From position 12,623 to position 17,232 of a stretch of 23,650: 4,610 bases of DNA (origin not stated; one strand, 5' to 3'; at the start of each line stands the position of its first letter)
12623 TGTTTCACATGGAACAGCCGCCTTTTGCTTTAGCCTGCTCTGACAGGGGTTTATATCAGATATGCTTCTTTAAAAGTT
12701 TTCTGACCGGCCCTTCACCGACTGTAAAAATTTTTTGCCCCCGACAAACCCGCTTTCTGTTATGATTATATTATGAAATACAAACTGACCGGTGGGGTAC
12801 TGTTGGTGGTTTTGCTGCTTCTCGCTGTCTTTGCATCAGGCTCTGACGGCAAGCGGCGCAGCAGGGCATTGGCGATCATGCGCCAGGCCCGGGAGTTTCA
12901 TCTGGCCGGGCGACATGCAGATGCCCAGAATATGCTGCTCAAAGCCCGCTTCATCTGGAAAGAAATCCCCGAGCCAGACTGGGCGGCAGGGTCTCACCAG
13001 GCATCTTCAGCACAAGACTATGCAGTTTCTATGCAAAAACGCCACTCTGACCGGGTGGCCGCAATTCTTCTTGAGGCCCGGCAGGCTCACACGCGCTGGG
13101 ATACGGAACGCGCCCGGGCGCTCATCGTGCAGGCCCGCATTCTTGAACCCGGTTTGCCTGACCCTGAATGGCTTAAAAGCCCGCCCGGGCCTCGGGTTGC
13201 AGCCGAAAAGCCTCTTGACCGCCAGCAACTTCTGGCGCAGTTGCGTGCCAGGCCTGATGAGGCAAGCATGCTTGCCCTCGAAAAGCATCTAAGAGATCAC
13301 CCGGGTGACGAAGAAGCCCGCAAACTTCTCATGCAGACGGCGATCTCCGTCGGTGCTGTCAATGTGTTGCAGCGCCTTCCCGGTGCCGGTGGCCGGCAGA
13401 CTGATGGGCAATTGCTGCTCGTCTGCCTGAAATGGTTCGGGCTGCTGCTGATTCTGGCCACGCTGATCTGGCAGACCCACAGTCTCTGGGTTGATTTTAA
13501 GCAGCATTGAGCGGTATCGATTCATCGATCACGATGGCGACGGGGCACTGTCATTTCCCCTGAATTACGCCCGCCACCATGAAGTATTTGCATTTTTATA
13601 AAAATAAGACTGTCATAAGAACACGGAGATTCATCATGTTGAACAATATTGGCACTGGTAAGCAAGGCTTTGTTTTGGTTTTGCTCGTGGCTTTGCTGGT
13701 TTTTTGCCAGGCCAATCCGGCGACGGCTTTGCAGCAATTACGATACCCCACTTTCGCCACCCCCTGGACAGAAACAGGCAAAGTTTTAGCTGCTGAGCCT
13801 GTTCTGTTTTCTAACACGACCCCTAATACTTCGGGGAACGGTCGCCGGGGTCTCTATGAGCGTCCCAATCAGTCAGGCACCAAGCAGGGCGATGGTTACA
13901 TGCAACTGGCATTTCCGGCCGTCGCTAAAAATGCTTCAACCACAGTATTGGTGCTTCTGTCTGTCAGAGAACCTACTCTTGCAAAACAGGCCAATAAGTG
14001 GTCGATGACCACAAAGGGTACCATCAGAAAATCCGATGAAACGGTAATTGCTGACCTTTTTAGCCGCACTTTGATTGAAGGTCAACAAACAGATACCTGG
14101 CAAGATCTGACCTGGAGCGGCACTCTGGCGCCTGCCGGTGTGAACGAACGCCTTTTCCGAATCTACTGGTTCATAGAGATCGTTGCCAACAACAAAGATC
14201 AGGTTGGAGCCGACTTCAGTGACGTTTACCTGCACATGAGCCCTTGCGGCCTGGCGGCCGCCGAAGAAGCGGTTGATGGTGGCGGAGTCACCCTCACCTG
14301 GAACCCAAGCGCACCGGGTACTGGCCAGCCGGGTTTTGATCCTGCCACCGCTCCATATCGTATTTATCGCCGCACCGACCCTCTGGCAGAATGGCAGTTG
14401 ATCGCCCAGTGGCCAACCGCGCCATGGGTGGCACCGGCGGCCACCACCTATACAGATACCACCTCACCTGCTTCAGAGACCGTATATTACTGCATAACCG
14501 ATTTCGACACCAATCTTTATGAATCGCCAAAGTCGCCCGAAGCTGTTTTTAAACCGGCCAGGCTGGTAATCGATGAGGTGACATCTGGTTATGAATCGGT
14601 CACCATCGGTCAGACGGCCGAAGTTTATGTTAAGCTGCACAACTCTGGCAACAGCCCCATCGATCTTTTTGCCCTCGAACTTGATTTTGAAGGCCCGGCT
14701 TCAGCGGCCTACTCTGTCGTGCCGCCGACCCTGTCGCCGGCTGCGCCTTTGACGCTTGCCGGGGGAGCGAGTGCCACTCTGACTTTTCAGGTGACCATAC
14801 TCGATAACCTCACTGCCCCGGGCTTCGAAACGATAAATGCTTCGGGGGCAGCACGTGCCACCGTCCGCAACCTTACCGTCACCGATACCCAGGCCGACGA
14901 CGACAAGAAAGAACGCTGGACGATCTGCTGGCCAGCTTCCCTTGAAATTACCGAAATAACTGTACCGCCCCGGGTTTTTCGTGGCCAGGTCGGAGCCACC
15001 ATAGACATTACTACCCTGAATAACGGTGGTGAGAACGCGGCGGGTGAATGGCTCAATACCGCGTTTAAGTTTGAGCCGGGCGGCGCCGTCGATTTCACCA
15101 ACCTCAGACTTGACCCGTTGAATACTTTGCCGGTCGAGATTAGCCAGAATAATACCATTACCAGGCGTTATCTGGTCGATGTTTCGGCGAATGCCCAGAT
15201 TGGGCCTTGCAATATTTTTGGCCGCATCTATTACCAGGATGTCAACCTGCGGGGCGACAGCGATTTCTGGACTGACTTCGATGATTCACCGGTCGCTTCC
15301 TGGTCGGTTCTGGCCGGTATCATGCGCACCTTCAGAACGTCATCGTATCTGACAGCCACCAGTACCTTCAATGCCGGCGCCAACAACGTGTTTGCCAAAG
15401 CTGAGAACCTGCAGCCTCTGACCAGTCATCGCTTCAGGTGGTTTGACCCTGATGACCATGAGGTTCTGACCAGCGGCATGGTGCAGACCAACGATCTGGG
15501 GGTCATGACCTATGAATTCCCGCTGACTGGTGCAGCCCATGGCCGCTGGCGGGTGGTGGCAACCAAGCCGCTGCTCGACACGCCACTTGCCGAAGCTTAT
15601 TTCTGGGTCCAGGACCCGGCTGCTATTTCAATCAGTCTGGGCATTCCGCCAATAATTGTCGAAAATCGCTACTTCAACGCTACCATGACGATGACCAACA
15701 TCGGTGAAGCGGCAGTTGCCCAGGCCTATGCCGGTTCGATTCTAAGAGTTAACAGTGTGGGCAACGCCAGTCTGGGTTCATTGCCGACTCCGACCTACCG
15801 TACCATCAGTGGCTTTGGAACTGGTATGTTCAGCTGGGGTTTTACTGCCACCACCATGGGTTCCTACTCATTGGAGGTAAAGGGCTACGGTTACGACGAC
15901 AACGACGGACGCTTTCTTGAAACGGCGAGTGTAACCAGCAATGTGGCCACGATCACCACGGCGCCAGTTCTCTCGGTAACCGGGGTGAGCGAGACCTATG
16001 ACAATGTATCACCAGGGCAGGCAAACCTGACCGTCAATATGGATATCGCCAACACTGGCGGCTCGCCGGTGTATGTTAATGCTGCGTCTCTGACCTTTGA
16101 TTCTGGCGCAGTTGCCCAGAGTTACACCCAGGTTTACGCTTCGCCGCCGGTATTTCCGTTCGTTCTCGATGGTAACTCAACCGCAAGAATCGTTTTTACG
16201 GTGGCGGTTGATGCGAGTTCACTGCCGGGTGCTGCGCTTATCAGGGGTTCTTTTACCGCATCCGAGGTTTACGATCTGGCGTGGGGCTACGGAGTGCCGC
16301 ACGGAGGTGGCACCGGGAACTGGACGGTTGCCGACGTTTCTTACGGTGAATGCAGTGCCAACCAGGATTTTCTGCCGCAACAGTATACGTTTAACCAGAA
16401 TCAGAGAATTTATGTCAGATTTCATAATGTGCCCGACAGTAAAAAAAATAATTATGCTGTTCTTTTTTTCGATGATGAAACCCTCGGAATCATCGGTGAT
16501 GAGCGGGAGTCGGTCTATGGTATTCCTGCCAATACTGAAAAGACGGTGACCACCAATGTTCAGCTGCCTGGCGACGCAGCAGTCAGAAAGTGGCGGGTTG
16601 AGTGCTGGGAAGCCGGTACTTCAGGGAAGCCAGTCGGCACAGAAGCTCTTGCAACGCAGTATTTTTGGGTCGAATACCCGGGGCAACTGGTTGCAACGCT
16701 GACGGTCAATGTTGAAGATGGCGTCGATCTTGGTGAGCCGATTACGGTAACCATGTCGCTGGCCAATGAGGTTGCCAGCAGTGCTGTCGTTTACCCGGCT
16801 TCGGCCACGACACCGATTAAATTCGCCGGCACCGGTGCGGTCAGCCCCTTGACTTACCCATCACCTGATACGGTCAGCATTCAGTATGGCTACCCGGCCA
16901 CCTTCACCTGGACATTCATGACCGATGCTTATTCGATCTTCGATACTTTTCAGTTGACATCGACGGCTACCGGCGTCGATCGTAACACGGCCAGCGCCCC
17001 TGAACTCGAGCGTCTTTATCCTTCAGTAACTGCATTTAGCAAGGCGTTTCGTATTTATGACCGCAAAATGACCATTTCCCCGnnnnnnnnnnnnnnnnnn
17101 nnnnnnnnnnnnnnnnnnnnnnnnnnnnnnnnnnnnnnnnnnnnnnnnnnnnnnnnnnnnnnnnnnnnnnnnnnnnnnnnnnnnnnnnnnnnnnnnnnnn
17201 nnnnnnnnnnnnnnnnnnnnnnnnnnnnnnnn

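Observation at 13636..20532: Giant (~2300 aa) cysteine-free secreted protein made of an FN3-like domain plus a long tandem array of DUF1573/ASH-like beta-sandwich modules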

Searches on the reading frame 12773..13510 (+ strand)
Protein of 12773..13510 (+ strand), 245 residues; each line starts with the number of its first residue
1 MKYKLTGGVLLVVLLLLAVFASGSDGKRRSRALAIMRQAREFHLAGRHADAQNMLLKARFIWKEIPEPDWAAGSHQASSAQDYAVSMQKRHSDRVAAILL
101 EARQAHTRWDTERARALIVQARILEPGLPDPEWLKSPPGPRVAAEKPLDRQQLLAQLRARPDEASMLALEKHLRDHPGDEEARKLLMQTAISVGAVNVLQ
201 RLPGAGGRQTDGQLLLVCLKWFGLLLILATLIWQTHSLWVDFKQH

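Call 8: search_protein_families(library=pfam, proteins=[window:12773-13510:+], max_evalue=0.01)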
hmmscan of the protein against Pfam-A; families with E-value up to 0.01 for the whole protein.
window:12773-13510:+ (245 aa): 1 family
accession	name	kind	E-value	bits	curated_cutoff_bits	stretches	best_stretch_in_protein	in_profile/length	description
PF15576.11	DUF4661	-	0.0042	17.5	27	1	72-164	62-149/253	Domain of unknown function (DUF4661)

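Call 83: find_homologous_proteins(query=A8, max_evalue=0.01)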
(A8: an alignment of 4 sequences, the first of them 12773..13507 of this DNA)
Query A8 (4 sequences) (245 aa, profile of the alignment): 37 proteins with E <= 0.01 among 8000 candidates.
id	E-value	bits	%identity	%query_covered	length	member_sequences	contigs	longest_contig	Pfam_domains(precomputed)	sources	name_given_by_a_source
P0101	3.0e-83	297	28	65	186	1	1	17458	-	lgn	-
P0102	1.2e-81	291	27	62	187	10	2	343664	-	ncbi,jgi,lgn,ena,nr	ncbi:MAG: hypothetical protein GQF41_2170 [Candidatus Rifleibacterium amylolyticum]|nr:MAG: hypothet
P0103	4.8e-81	289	28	65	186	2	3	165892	-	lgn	-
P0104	5.5e-81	289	28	65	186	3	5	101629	-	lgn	-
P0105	4.9e-80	286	28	65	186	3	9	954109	-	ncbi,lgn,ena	-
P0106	1.2e-77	278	96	100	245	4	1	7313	-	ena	-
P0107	3.3e-75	270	28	64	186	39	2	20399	-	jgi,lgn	-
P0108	1.4e-73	265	30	65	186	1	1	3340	-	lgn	-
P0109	1.4e-72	262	26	62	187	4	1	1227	-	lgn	-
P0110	1.5e-72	262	29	62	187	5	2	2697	-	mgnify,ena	mgnify:CR=1 FL=1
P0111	1.9e-66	242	26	71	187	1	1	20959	-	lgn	-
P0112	3.3e-65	238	29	71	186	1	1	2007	-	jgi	-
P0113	1.1e-62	230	31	68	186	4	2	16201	-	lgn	-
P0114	1.7e-61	226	24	62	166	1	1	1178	-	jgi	-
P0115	1.2e-58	216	30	49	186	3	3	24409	-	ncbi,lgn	-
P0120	9.6e-54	200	58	100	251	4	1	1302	PF08590.16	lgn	-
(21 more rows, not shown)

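Call 87: search_protein_families(library=ncbifam, proteins=[window:12773-13510:+], max_evalue=0.01)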
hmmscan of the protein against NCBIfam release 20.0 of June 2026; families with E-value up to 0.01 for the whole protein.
window:12773-13510:+ (245 aa): 0 families

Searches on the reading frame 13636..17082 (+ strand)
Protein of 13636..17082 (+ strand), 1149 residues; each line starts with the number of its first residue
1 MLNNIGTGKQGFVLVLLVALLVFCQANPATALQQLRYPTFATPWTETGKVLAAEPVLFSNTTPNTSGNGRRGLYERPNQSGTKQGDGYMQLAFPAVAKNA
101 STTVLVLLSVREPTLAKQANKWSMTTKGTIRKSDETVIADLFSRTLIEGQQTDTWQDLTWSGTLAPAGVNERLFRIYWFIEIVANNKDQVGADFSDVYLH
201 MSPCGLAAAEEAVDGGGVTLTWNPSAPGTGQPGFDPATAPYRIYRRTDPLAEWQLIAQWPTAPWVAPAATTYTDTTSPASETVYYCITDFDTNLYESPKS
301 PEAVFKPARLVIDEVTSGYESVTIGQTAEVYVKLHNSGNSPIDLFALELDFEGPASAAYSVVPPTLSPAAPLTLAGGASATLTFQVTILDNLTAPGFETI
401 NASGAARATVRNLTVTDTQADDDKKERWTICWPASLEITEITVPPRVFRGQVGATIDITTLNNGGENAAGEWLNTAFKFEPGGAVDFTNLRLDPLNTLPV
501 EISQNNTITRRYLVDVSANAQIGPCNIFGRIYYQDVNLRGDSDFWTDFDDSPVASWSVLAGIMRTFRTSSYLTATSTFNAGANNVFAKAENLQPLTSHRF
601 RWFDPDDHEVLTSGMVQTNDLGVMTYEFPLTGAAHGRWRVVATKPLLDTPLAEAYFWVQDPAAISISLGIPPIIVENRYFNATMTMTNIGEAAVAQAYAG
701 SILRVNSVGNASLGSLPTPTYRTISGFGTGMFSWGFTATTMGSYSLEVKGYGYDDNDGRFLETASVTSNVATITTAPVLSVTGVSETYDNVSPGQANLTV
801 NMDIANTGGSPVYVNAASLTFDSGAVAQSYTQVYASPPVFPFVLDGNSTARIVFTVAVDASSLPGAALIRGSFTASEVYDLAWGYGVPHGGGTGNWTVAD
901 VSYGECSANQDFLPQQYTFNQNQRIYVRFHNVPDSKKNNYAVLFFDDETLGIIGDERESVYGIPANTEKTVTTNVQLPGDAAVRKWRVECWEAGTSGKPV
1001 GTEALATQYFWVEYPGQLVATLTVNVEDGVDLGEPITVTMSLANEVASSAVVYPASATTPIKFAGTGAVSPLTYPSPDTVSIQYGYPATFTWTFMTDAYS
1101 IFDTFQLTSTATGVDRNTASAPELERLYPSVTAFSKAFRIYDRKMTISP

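Call 44: predict_structure(alignment_id=A3)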
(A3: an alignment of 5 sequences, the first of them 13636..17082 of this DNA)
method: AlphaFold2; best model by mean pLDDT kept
length: 1149 residues; sequences in the alignment: 5
mean_pLDDT: 49.6   pTM: 0.32
mean pLDDT of the five models: 49.6, 43.8, 41.4, 38.3, 36.8
residues with pLDDT >= 90: 0; 70-90: 193; 50-70: 310; < 50: 646
segments of 3 or more residues with pLDDT < 50: 1-11, 19-133, 135-205, 212-216, 225-239, 261-269, 277-281, 290-302, 412-416, 418-422, 433-575, 788-791, 822-829, 861-873, 875-923, 947-955, 978-985, 1010-1149
pLDDT, mean of each block of 10 residues (from residue 1): 38 48 30 25 27 29 26 37 42 38 40 37 43 45 35 34 41 45 41 37 49 52 47 40 61 62 44 58 59 35 54 70 72 68 69 64 60 67 75 60 59 45 61 45 38 39 37 31 29 29 26 33 26 26 26 24 31 54 58 62 79 67 60 72 66 67 83 72 83 75 65 57 75 78 81 75 81 68 54 55 68 60 45 54 70 63 43 46 40 30 38 34 49 62 56 52 67 54 54 69 56 41 36 41 39 35 29 33 41 39 36 37 35 32 25
secondary structure, 60 per line:
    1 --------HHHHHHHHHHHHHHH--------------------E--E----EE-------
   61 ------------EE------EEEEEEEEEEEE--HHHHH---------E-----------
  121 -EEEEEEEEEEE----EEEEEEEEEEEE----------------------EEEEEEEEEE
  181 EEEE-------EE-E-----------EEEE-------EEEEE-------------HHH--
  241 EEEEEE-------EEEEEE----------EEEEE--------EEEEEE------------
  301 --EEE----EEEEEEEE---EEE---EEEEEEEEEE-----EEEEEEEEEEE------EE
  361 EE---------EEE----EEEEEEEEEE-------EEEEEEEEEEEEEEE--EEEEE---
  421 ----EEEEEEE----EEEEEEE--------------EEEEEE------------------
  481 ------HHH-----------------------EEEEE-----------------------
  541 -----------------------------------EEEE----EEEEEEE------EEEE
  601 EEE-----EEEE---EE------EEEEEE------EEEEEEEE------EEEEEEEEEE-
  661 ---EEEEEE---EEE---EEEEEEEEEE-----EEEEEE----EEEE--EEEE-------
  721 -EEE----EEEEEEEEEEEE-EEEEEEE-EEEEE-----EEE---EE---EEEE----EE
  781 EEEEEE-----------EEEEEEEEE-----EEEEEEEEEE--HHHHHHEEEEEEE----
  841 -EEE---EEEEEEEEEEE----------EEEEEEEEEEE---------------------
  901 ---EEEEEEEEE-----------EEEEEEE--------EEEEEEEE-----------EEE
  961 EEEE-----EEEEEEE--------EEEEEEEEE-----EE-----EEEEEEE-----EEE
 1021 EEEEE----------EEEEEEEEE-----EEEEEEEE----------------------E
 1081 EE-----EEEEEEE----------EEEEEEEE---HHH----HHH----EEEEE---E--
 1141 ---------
elements in order (helices of 4 or more, strands of 3 or more residues): H9-23 E81-92 H95-99 E122-132 E137-148 E171-184 E207-210 E218-222 E241-246 E254-259 E270-274 E283-288 E303-305 E310-317 E321-323 E327-336 E342-352 E359-362 E372-374 E379-388 E396-410 E413-417 E425-431 E436-442 E457-462 E513-517 E576-579 E584-590 E597-603 E609-612 E624-629 E636-643 E650-659 E664-669 E673-675 E679-688 E694-699 E704-707 E710-713 E722-724 E729-740 E742-748 E750-754 E760-762 E771-774 E779-786 E798-806 E812-821 H824-829 E830-836 E842-844 E848-858 E869-879 E904-912 E924-930 E939-946 E958-964 E970-976 E985-993 E1006-1012 E1018-1025 E1036-1044 E1050-1057 E1080-1082 E1088-1094 E1105-1112 E1130-1134

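Call 56: fold_search(model_id=the predicted structure, library=pdb)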
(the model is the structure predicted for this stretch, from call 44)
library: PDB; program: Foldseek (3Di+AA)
matches with E <= 10: 1715; with E <= 0.001: 188
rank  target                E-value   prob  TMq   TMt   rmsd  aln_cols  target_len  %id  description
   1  7som_D                4.5e-15  1.00  0.12  0.09  57.4      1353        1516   11  Ciliary C2 central pair apparatus isolated from Chlamydomonas reinhardtii (released 2022-04-13)
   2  9ijj_4H               3.0e-12  1.00  0.13  0.06  45.1      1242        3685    8  In situ structure of the central apparatus in mouse sperm axoneme. (released 2025-06-04)
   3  6tav_A                3.5e-12  1.00  0.11  0.09  58.0      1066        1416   10  Crystal structure of endopeptidase-induced alpha2-macroglobulin (released 2021-05-12)
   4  6tav_C                3.9e-12  1.00  0.10  0.10  58.6      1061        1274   10  Crystal structure of endopeptidase-induced alpha2-macroglobulin (released 2021-05-12)
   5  6tav_D                4.3e-12  1.00  0.10  0.10  57.9      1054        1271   10  Crystal structure of endopeptidase-induced alpha2-macroglobulin (released 2021-05-12)
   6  6tav_B                5.8e-12  1.00  0.11  0.10  57.4      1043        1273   11  Crystal structure of endopeptidase-induced alpha2-macroglobulin (released 2021-05-12)
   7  9ijj_C                3.4e-11  1.00  0.12  0.14  38.8       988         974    7  In situ structure of the central apparatus in mouse sperm axoneme. (released 2025-06-04)
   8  7von                  1.6e-10  1.00  0.10  0.09  53.8      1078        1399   10  Native alpha-2-macroglobulin monomer (released 2022-11-16)
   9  9ijj_4A               2.2e-10  1.00  0.11  0.06  40.6      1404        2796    8  In situ structure of the central apparatus in mouse sperm axoneme. (released 2025-06-04)
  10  9ijj_4J               3.4e-10  1.00  0.10  0.12  25.6       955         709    9  In situ structure of the central apparatus in mouse sperm axoneme. (released 2025-06-04)
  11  4a5w_A                4.9e-10  1.00  0.10  0.08  58.5      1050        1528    9  Crystal structure of C5b6 (released 2012-03-14)
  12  7sqc_2B               5.5e-10  1.00  0.13  0.17  22.3       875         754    9  Ciliary C1 central pair apparatus isolated from Chlamydomonas reinhardtii (released 2022-04-13)
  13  7r5k_10               8.2e-10  1.00  0.10  0.07  39.3      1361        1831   10  Human nuclear pore complex (constricted) (released 2022-06-22)
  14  7q5z                  9.4e-10  1.00  0.09  0.08  50.8      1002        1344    9  Cryo-EM structure of native human A2ML1 (released 2022-04-20)
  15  7q61_A                9.8e-10  1.00  0.11  0.11  60.7      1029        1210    9  Structure of TEV conjugated A2ML1 (A2ML1-TC) (released 2022-04-20)
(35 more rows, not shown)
